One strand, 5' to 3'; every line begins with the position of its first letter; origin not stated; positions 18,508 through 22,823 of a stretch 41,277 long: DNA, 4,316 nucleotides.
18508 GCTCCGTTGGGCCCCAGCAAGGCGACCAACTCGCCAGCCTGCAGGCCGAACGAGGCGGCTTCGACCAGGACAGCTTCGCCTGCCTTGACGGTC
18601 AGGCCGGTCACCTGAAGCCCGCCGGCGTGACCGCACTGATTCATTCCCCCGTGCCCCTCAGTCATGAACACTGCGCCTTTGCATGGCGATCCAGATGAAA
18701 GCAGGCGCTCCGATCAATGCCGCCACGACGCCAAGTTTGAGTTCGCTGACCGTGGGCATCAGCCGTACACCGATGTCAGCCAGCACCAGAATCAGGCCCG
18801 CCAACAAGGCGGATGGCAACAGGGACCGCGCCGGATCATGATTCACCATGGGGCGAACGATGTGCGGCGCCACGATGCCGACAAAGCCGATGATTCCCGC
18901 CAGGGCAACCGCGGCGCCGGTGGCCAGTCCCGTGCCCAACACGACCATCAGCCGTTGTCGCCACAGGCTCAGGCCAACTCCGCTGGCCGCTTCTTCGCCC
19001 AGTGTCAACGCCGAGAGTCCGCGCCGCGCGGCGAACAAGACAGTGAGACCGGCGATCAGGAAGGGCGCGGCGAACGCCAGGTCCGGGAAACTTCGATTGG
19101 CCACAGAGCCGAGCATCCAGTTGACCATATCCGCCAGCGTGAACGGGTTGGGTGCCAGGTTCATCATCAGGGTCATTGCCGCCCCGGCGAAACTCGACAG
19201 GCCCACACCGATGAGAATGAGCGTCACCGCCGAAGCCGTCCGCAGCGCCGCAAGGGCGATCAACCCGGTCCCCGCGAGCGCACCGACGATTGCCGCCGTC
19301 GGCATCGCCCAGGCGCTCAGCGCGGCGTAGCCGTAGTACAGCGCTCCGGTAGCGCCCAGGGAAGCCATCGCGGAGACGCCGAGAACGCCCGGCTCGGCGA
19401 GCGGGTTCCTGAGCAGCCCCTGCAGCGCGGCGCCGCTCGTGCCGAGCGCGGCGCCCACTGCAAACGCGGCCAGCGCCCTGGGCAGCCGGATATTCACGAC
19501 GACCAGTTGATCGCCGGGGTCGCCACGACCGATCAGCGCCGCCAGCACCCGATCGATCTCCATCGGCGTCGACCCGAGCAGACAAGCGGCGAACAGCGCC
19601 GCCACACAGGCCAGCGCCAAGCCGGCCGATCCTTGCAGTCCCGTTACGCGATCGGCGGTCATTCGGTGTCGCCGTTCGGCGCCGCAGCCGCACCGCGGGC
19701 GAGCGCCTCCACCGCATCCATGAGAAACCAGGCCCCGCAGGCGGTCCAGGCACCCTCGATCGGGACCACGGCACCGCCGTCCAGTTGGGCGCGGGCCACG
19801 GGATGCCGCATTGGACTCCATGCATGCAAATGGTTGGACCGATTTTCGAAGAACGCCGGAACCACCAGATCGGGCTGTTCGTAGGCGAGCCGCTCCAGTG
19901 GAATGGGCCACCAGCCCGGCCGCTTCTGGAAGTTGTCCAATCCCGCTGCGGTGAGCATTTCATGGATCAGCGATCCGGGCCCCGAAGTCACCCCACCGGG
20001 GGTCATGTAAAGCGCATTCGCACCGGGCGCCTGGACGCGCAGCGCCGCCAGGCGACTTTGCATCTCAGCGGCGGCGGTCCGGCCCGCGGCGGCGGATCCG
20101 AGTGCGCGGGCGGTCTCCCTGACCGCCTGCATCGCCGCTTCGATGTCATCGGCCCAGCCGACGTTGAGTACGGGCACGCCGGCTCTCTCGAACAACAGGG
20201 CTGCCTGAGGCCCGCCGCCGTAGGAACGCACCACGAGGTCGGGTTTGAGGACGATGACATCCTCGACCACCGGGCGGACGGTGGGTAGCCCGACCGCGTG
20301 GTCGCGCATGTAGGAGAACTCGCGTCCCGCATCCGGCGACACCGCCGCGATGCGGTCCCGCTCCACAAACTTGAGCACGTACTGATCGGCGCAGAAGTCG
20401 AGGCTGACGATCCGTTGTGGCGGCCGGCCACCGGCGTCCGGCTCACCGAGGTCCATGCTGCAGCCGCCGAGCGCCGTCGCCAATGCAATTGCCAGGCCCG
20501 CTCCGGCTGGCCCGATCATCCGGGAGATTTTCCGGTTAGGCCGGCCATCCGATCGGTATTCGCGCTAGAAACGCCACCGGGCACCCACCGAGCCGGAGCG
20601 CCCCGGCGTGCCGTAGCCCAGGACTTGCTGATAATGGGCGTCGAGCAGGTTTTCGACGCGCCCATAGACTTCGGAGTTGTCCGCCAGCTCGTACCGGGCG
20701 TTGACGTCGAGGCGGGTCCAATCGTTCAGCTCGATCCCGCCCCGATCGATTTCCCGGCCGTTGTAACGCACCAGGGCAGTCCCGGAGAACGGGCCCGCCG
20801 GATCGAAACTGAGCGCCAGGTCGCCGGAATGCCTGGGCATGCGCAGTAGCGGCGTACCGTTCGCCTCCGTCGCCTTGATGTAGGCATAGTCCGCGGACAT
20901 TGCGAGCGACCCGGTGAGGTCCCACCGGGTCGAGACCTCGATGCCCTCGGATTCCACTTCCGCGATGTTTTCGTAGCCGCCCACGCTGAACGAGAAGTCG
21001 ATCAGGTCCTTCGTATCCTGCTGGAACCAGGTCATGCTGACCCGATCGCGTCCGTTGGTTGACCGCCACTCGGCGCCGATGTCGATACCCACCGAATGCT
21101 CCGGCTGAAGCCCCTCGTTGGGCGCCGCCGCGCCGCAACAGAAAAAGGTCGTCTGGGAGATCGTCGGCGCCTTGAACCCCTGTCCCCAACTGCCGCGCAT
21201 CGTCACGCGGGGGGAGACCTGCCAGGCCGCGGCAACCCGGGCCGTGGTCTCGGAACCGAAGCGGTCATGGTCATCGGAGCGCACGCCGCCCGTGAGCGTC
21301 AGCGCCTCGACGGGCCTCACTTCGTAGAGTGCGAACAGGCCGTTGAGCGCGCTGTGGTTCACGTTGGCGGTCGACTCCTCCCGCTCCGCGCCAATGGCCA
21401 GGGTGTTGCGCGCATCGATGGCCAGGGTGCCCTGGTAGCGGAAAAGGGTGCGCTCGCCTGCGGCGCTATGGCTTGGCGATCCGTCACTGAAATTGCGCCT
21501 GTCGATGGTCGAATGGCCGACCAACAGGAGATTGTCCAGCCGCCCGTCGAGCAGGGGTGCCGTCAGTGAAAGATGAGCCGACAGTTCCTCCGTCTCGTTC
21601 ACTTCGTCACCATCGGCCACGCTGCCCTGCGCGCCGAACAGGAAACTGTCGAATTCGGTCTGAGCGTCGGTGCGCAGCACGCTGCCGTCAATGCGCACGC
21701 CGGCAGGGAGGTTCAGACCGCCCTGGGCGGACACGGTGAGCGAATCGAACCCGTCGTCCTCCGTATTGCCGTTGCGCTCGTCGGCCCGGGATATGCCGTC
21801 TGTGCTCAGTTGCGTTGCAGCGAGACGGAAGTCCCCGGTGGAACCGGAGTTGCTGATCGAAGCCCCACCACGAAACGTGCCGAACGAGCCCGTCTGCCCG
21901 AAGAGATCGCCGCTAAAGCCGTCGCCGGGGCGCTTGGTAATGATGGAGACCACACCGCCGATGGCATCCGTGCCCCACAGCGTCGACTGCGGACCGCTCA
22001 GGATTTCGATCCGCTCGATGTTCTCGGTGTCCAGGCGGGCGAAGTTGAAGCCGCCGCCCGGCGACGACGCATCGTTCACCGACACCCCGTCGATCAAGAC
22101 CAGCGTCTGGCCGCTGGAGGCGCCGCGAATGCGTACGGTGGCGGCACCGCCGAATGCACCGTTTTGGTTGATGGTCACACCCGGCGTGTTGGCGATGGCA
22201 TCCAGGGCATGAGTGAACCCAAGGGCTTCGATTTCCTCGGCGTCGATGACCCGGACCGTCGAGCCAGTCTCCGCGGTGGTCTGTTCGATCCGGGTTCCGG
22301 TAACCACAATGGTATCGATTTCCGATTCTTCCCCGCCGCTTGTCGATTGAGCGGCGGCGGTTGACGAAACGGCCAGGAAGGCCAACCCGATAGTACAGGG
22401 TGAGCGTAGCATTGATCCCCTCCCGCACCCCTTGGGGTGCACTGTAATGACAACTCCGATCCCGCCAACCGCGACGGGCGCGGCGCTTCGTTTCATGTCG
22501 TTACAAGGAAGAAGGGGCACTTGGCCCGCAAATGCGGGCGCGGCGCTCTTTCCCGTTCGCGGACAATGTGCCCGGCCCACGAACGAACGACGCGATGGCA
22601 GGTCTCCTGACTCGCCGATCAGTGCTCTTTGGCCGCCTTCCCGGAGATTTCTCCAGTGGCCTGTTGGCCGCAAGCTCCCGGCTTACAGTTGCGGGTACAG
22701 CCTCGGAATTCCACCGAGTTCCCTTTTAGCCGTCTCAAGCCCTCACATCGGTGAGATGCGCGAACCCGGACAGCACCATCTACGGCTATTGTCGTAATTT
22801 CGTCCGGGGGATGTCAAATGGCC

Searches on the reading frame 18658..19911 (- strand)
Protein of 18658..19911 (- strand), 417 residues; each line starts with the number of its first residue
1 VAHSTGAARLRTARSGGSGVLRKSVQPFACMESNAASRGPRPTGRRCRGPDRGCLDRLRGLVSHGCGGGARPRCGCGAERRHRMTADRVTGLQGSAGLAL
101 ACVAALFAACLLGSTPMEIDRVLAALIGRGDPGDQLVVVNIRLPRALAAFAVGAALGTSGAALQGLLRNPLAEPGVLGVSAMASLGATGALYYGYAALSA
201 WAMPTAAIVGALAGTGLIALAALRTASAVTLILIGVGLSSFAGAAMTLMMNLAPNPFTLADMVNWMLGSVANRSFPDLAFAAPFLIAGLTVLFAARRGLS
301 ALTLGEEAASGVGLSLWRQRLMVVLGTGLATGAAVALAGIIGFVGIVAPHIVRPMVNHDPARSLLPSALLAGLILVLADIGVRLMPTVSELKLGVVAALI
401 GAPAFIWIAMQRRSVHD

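Call 61: search_protein_families(library=pfam, proteins=[window:18658-19911:-], max_evalue=0.00001)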
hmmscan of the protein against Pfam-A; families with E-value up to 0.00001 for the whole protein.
window:18658-19911:- (417 aa): 1 family
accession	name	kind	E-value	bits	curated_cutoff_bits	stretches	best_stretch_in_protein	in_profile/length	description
PF01032.23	FecCD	-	4.6e-79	266.1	26.5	1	103-410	3-310/311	FecCD transport family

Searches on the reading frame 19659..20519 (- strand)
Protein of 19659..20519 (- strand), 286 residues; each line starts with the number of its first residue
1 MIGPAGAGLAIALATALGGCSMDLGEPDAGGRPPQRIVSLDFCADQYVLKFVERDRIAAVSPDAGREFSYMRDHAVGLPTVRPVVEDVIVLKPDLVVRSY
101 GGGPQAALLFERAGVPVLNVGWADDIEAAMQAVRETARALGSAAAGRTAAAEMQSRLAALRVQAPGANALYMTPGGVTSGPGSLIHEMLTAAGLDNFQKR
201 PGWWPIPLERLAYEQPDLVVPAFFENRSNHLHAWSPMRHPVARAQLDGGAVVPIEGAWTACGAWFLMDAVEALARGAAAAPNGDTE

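Call 61: search_protein_families(library=pfam, proteins=[window:19659-20519:-], max_evalue=0.00001)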
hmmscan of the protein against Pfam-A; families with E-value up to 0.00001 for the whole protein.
window:19659-20519:- (286 aa): 1 family
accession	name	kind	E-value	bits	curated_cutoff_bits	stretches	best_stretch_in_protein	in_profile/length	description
PF01497.23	Peripla_BP_2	-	2e-12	47.5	27.5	1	41-220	5-196/235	Periplasmic binding protein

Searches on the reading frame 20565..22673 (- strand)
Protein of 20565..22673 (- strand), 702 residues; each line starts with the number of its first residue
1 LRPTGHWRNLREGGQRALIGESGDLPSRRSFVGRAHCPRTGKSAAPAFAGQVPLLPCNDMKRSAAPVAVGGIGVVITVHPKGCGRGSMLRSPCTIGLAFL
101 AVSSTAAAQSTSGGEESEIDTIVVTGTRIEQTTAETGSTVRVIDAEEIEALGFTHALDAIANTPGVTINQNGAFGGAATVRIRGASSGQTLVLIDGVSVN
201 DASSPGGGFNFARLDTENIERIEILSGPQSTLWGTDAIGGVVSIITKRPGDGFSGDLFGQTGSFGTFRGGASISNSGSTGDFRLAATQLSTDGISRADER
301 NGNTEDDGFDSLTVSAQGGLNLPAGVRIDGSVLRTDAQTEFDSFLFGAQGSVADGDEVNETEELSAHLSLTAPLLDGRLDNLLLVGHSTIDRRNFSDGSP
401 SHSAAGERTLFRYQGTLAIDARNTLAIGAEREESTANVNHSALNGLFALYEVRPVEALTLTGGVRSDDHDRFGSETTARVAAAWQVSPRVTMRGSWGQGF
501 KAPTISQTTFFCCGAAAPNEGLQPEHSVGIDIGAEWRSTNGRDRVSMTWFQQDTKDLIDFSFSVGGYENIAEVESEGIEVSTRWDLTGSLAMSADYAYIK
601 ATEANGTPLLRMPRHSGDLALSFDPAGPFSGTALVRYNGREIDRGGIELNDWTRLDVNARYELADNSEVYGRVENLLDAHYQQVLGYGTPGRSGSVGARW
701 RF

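Call 61: search_protein_families(library=pfam, proteins=[window:20565-22673:-], max_evalue=0.00001)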
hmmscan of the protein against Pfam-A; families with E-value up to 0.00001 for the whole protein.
window:20565-22673:- (702 aa): 2 families
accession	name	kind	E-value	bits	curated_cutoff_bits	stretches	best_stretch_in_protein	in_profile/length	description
PF00593.30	TonB_dep_Rec_b-barrel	-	7.4e-45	155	27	1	262-676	19-436/436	TonB dependent receptor-like, beta-barrel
PF07715.20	Plug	-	7.3e-28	97.6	23.9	1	134-241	3-107/107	TonB-dependent Receptor Plug Domain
